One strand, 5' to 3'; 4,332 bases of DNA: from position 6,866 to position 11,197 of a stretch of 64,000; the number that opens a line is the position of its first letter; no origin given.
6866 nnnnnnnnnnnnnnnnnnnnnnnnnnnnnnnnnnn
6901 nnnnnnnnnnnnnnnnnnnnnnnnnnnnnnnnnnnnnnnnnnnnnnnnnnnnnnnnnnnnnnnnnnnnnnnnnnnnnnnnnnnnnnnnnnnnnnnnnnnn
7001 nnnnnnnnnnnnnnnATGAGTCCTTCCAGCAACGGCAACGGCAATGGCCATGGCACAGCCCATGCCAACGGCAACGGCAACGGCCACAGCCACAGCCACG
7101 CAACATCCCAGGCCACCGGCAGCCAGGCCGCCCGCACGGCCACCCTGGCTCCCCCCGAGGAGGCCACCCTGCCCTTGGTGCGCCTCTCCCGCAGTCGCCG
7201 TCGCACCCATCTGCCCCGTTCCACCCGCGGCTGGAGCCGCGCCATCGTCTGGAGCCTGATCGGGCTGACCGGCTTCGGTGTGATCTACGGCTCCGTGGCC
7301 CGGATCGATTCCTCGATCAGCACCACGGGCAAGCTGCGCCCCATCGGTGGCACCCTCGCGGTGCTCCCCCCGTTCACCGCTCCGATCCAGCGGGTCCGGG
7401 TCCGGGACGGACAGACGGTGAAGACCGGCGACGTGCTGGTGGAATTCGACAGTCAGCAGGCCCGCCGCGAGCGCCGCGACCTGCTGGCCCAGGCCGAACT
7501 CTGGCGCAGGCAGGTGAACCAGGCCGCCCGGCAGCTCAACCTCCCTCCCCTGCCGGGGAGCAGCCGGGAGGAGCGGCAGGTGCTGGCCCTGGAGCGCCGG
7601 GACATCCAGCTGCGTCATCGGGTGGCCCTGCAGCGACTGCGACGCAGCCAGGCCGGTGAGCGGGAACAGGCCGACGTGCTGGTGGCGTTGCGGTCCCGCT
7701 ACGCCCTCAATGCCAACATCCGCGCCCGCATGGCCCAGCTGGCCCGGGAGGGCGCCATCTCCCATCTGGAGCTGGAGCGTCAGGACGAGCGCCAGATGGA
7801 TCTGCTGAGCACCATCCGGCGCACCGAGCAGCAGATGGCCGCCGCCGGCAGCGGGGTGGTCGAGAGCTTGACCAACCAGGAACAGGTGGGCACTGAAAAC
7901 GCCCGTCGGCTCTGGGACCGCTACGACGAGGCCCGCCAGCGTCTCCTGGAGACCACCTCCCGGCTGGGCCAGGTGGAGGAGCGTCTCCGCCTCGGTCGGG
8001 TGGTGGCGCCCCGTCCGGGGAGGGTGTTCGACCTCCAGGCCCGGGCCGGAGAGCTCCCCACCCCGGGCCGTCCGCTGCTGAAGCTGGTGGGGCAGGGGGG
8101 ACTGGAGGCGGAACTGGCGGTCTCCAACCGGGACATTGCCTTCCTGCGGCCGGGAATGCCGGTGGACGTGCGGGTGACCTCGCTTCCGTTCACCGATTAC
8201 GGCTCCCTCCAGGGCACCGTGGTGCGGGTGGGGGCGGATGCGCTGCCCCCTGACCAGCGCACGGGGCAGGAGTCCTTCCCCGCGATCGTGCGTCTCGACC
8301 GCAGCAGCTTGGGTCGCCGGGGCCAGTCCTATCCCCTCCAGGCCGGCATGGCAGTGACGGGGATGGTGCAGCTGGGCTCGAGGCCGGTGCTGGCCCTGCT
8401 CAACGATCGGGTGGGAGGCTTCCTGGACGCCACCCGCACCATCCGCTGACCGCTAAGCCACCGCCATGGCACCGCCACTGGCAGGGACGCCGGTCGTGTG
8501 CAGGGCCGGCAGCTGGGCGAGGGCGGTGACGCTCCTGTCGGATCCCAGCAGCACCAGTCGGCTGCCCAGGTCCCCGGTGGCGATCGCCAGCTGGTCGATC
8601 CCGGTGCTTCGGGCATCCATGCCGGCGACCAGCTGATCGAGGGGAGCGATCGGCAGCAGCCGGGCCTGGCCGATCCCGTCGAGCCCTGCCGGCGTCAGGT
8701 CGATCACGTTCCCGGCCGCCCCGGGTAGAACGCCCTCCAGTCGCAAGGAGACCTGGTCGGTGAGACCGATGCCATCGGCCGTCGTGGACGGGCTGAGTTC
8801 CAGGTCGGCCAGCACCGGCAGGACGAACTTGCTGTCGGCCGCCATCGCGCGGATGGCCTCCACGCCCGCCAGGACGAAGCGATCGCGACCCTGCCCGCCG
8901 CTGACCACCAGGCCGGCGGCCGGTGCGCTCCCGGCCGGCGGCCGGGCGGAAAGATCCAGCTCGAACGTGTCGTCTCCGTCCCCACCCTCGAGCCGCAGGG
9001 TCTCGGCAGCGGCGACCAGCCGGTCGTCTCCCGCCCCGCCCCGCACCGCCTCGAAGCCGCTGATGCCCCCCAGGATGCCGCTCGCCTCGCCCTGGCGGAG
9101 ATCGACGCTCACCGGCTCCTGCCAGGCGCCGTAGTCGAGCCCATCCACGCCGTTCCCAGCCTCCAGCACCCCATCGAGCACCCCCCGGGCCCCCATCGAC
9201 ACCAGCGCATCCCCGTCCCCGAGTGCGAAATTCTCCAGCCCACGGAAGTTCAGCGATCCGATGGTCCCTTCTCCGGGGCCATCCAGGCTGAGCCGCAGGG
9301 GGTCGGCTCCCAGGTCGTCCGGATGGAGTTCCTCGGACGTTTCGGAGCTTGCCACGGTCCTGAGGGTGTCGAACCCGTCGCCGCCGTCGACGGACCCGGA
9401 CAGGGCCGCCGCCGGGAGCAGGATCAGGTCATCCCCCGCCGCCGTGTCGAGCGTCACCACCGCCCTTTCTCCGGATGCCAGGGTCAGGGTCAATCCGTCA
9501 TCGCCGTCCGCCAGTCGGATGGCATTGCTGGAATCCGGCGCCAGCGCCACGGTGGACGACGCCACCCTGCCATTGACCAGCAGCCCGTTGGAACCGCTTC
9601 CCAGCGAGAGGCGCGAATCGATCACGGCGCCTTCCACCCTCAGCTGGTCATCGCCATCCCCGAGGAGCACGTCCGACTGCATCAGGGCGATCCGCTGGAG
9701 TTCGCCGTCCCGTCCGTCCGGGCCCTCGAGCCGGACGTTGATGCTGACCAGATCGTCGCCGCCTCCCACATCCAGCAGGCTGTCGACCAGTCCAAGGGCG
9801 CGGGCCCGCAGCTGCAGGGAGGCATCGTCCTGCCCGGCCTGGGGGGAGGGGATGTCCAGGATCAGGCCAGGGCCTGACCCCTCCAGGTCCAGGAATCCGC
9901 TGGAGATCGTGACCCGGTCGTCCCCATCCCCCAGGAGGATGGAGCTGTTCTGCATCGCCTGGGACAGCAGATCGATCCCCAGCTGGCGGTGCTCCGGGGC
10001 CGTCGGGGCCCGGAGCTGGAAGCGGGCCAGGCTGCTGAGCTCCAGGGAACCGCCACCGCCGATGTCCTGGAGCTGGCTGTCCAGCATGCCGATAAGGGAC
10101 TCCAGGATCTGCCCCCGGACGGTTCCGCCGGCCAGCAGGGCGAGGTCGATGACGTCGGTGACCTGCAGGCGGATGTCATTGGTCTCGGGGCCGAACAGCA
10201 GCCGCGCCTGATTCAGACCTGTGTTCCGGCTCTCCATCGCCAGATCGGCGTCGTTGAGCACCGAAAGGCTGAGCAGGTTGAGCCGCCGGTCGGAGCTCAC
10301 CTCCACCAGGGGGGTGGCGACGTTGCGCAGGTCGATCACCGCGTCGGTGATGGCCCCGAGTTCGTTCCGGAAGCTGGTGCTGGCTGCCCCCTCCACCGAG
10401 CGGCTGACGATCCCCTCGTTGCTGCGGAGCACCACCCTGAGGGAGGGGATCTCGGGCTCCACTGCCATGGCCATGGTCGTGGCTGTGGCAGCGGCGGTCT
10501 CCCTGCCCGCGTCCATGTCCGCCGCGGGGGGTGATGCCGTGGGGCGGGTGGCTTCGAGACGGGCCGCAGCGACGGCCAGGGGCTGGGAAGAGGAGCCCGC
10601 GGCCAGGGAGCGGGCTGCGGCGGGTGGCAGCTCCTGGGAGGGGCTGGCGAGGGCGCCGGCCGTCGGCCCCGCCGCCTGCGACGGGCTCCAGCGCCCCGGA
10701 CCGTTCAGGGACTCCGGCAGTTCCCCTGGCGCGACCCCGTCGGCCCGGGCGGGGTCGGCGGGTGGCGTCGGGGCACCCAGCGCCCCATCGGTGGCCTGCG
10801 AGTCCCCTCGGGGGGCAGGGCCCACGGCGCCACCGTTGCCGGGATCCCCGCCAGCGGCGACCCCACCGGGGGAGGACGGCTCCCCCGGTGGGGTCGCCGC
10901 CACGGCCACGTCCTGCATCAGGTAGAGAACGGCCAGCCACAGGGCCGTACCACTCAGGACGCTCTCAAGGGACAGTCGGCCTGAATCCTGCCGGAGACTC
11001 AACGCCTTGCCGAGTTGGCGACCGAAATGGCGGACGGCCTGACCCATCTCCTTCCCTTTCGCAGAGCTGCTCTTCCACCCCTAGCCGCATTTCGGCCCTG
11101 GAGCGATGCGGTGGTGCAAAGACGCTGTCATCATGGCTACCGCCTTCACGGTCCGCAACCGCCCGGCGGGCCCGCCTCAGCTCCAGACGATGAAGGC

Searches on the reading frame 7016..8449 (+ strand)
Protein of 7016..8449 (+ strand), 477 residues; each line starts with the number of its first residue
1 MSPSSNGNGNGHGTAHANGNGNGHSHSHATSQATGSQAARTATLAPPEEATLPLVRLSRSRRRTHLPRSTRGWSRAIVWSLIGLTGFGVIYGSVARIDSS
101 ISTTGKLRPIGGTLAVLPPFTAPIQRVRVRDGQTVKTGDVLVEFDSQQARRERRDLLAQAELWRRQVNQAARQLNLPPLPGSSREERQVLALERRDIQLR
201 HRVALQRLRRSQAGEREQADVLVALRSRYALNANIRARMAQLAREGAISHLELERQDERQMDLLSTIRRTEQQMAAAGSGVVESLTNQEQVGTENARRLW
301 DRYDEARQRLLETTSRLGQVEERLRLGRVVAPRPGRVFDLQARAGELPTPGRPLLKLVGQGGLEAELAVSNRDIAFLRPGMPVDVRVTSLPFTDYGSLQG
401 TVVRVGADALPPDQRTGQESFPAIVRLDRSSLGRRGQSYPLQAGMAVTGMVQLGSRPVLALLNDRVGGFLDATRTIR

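Call 9: search_protein_families(library=pfam, proteins=[window:7016-8449:+], max_evalue=0.01)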
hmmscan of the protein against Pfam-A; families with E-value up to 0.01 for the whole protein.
window:7016-8449:+ (477 aa): 3 families
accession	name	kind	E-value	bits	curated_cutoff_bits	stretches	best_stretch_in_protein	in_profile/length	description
PF13437.12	HlyD_3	-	2.4e-17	64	22.2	1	329-431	2-97/106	HlyD family secretion protein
PF16576.10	HlyD_D23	-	6.2e-11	42.4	30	1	295-405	77-184/214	Barrel-sandwich domain of CusB or HlyD membrane-fusion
PF13533.13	Biotin_lipoyl_2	-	1.6e-05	25.1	29.8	1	124-145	11-32/32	Biotin-lipoyl like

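Call 10: search_protein_families(library=ncbifam, proteins=[window:7016-8449:+], max_evalue=0.01)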
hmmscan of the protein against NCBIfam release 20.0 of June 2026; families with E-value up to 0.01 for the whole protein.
window:7016-8449:+ (477 aa): 10 families
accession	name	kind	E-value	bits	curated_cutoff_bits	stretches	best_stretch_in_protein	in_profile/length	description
TIGR01843.1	type_I_hlyD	subfamily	4.4e-48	164.3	208.65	1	74-461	4-406/422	HlyD family type I secretion periplasmic adaptor subunit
TIGR01730.1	RND_mfp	subfamily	7.6e-18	64.5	94.9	2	285-402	93-207/322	efflux RND transporter periplasmic adaptor subunit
TIGR02971.1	heterocyst_DevB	subfamily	7.7e-16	58.4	129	1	103-406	3-279/327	ABC exporter membrane fusion protein, DevB family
TIGR03794.1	NHLM_micro_HlyD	equivalog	8.8e-14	51.2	156.2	1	69-407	16-338/421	NHLP bacteriocin system secretion protein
TIGR00998.1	8a0101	subfamily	3.9e-13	49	390.8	1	112-387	41-265/334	EmrA/EmrK family multidrug efflux transporter periplasmic adaptor subunit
NF007785.0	PRK10476.1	equivalog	3e-08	32.9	376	1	194-426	99-305/347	multidrug transporter subunit MdtN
TIGR00999.1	8a0102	subfamily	1.7e-07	30.7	319.3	1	301-405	65-167/271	CzcB/NccB family metal efflux transporter periplasmic adaptor subunit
TIGR01000.1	bacteriocin_acc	subfamily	2.7e-05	23.2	258.85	1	75-170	22-117/457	bacteriocin secretion accessory protein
NF007850.1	PRK10559.1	equivalog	0.00062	19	400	0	114-153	41-80/303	p-hydroxybenzoic acid efflux pump subunit AaeA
NF045904.1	RND-peri-MexE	equivalog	0.003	16.5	714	0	112-170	62-120/390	multidrug efflux RND transporter periplasmic adaptor subunit MexE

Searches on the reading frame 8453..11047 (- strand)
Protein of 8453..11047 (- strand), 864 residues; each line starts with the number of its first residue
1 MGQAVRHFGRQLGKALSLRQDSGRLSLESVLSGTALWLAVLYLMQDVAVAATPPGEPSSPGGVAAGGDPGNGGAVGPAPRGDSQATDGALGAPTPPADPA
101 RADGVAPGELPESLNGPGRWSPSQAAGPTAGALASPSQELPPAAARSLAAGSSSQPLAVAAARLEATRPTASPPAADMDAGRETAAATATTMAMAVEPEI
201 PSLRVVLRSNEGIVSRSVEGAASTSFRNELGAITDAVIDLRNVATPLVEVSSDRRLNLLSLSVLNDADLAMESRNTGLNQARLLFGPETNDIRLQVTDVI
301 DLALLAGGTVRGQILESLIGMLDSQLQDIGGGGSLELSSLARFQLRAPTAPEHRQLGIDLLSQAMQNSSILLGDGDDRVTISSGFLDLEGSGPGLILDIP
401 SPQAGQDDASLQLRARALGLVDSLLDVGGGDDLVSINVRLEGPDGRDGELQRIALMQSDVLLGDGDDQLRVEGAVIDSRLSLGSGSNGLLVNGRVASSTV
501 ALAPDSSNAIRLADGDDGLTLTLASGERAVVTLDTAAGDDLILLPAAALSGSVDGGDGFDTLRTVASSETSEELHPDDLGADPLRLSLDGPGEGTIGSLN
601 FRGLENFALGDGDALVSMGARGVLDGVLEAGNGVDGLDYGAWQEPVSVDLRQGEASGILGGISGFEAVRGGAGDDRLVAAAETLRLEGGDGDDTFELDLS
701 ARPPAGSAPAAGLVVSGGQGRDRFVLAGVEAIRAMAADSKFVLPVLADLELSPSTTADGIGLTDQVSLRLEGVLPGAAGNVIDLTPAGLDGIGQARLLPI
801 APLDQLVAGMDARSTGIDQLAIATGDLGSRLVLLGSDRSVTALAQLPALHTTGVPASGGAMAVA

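Call 9: search_protein_families(library=pfam, proteins=[window:8453-11047:-], max_evalue=0.01)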
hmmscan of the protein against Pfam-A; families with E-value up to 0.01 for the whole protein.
window:8453-11047:- (864 aa): 0 families

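Call 10: search_protein_families(library=ncbifam, proteins=[window:8453-11047:-], max_evalue=0.01)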
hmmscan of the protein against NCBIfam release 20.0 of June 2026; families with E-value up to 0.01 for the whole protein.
window:8453-11047:- (864 aa): 0 families

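Call 20: find_homologous_proteins(query=window:8453-11047:-)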
Query window:8453-11047:- (864 aa): 27 proteins with E <= 0.001 among 8000 candidates.
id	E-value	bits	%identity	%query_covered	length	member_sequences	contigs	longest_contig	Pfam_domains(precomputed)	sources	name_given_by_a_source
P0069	0.0e+0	1376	92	85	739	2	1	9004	-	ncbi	ncbi:calcium-binding protein, partial [Cyanobium gracile UHCC 0281]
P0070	0.0e+0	1352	80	98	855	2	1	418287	-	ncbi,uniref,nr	ncbi:hypothetical protein [Synechococcus sp. CCY 0621]|uniref:hypothetical protein n=1 Tax=Synechoco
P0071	2.9e-244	831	66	77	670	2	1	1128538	-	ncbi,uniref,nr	ncbi:hypothetical protein KBY82_01085 [Cyanobium sp. AMD-g]|uniref:hypothetical protein n=1 Tax=Cyan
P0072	1.6e-235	802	57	99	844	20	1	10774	-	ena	-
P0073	2.6e-234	798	53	100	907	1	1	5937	-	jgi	jgi:hypothetical protein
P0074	1.1e-223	763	53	98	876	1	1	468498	-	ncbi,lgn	-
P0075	4.6e-221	755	52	99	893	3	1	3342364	-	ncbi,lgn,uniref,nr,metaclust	ncbi:hypothetical protein Cyagr_0593 [Cyanobium gracile PCC 6307]|uniref:Calcium-binding protein n=2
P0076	1.2e-217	743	57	84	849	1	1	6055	-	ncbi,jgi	jgi:hypothetical protein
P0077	1.6e-217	743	53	97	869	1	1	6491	-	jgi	jgi:hypothetical protein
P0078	2.5e-215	736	53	100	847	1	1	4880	-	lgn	-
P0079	2.9e-214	732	53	100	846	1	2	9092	-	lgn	-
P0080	4.6e-214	731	56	83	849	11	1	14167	-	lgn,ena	-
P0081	1.0e-212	727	51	95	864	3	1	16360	-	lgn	-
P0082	1.0e-209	717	58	76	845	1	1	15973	-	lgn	-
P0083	6.5e-205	701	50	98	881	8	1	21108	-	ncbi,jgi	jgi:hypothetical protein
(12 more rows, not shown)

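Call 60: predict_structure(alignment_id=A2)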
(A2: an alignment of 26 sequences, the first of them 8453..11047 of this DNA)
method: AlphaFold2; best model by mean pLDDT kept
length: 864 residues; sequences in the alignment: 26
mean_pLDDT: 72.2   pTM: 0.66
mean pLDDT of the five models: 72.2, 72.2, 71.9, 68.4, 67.0
residues with pLDDT >= 90: 314; 70-90: 245; 50-70: 82; < 50: 223
segments of 3 or more residues with pLDDT < 50: 1-28, 45-199, 568-580, 705-709, 737-739, 755-758, 852-864
pLDDT, mean of each block of 10 residues (from residue 1): 45 40 46 58 46 35 30 33 27 28 24 24 24 23 28 27 31 33 31 40 83 85 89 90 82 89 86 95 90 93 86 94 93 92 83 85 98 95 85 80 63 92 96 95 65 97 96 97 96 96 96 95 91 96 93 95 71 37 86 94 94 90 91 87 92 88 92 91 87 86 53 79 82 55 74 54 80 62 83 81 83 68 82 81 79 38 32
secondary structure, 60 per line:
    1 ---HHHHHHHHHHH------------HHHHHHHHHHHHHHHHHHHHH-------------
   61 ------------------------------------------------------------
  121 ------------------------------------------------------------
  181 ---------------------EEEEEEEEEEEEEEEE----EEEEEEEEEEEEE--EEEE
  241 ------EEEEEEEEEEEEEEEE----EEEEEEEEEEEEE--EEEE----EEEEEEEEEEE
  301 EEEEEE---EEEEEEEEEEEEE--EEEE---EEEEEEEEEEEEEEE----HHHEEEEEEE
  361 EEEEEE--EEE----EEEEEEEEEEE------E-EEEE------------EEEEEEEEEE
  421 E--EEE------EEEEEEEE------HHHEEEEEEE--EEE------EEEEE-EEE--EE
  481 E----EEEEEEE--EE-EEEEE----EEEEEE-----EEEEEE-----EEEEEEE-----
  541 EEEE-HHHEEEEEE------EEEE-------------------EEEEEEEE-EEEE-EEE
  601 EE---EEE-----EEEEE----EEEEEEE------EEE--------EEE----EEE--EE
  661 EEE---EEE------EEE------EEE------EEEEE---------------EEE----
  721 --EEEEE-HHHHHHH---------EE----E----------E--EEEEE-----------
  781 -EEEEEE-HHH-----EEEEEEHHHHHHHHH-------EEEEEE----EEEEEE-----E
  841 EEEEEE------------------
elements in order (helices of 4 or more, strands of 3 or more residues): H4-14 H27-47 E202-217 E222-234 E237-240 E247-262 E267-279 E282-285 E290-306 E310-322 E325-328 E332-346 E354-366 E369-371 E376-386 E395-398 E411-421 E424-426 E433-440 E450-456 E459-461 E468-472 E474-476 E479-481 E486-492 E498-502 E507-512 E518-523 E529-535 E541-544 E549-554 E561-564 E584-591 E593-596 E598-602 E606-608 E614-618 E623-629 E636-638 E647-649 E654-656 E659-663 E667-669 E676-678 E685-687 E694-698 E714-716 E723-727 H729-735 E765-769 E782-787 E797-802 H803-811 E819-824 E829-834 E840-846

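Call 64: fold_search(model_id=the predicted structure, library=pdb)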
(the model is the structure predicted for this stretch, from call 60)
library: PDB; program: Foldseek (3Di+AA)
matches with E <= 10: 183; with E <= 0.001: 1
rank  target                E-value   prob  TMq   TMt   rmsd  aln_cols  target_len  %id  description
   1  6p5t_A                8.4e-04  0.33  0.11  0.12  23.5       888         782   13  Surface-layer (S-layer) RsaA protein from Caulobacter crescentus bound to strontium and iodide (released 2020-01-15)
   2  6p5t_B                1.8e-03  0.30  0.11  0.12  22.9       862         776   12  Surface-layer (S-layer) RsaA protein from Caulobacter crescentus bound to strontium and iodide (released 2020-01-15)
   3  5n8p_A                2.2e-03  0.23  0.11  0.12  23.5       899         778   12  S-layer protein RsaA from C. crescentus (released 2017-04-12)
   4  6p5t_D                3.9e-03  0.21  0.11  0.12  22.2       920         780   12  Surface-layer (S-layer) RsaA protein from Caulobacter crescentus bound to strontium and iodide (released 2020-01-15)
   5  6p5t_C                5.7e-03  0.28  0.12  0.13  23.8       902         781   12  Surface-layer (S-layer) RsaA protein from Caulobacter crescentus bound to strontium and iodide (released 2020-01-15)
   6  7rah_E                8.3e-03  0.90  0.14  0.28  16.8       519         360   15  Adenylate cyclase toxin RTX domain fragment bound to M1H5 Fab and M2B10 Fab (released 2021-09-15)
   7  6z7p_A                1.3e-02  0.15  0.11  0.10  23.4       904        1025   12  Composite model of the Caulobacter crescentus S-layer bound to the O-antigen of lipopolysaccharide (released 2020-07-15)
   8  3hda_P                1.6e-02  1.00  0.15  0.32   6.4       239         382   18  PrtC methionine mutants: M226A_DESY (released 2009-06-30)
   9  7koh_B                2.2e-02  0.11  0.11  0.14  21.2       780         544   11  Crystal structure of antigen 43 from Escherichia coli EDL933 (released 2022-03-09)
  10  3p4g_C                2.3e-02  0.85  0.11  0.29  16.7       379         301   12  X-ray crystal structure of a hyperactive, Ca2+-dependent, beta-helical antifreeze protein from an Antarctic bacterium (released 2011-04-27)
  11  6sus                  2.3e-02  0.82  0.11  0.28  11.6       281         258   22  Crystal structure of RTX domain blocks IV and V of adenylate cyclase toxin from Bordetella pertussis (released 2020-09-16)
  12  3p4g_B                2.5e-02  0.87  0.12  0.29  16.7       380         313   12  X-ray crystal structure of a hyperactive, Ca2+-dependent, beta-helical antifreeze protein from an Antarctic bacterium (released 2011-04-27)
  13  7usl_C                2.6e-02  0.20  0.12  0.13  20.8       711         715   14  Integrin alphaM/beta2 ectodomain in complex with adenylate cyclase toxin RTX751 and M1F5 Fab (released 2022-08-17)
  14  7xze_A                2.8e-02  0.12  0.10  0.14  19.0       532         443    7  Mutant (H176A) of the N-terminal domain of fucoidan lyase FdlA (released 2022-09-28)
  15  6bea                  4.0e-02  0.08  0.08  0.13  22.0       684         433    8  Crystal structure of the autotransporter UpaB from E. coli strain CFT073 (released 2019-04-10)
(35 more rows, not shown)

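Call 90: search_solved_structures(query=A2, max_evalue=0.1)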
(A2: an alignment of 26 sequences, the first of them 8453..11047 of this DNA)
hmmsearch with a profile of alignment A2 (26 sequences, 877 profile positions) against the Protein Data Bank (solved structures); distinct sequences matched with E-value up to 0.1: 20.
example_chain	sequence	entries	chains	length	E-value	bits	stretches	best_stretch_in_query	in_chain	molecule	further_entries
3p4g_A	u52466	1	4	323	5.3e-07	31.6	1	422-503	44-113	Antifreeze protein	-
6ixx_A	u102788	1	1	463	0.001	20.8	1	619-731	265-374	Alkaline metalloprotease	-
3hbv_P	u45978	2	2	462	0.001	20.8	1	637-732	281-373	Secreted protease C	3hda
3hb2_P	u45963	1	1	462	0.001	20.8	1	637-732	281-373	Secreted protease C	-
3hbu_P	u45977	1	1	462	0.001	20.8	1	637-732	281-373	Secreted protease C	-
1go7_P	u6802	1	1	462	0.001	20.8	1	637-732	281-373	PROTEASE C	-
1go8_P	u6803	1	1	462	0.001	20.8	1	637-732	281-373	PROTEASE C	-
3u1r_A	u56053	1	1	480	0.0011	20.7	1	619-731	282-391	Alkaline metalloprotease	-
1k7q_A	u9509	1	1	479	0.0011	20.7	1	637-732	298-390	SECRETED PROTEASE C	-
1k7g_A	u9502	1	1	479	0.0011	20.7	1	637-732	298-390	secreted protease C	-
1k7i_A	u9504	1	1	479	0.0011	20.7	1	637-732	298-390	secreted protease C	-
1h71_P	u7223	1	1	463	0.0013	20.5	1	636-733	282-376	SERRALYSIN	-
1g9k_A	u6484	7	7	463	0.0013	20.4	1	636-733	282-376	SERRALYSIN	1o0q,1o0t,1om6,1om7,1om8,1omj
2agm_A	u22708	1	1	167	0.0035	19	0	674-734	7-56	Poly(beta-D-mannuronate) C5 epimerase 4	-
5d7w_A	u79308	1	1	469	0.069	14.7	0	637-733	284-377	Serralysin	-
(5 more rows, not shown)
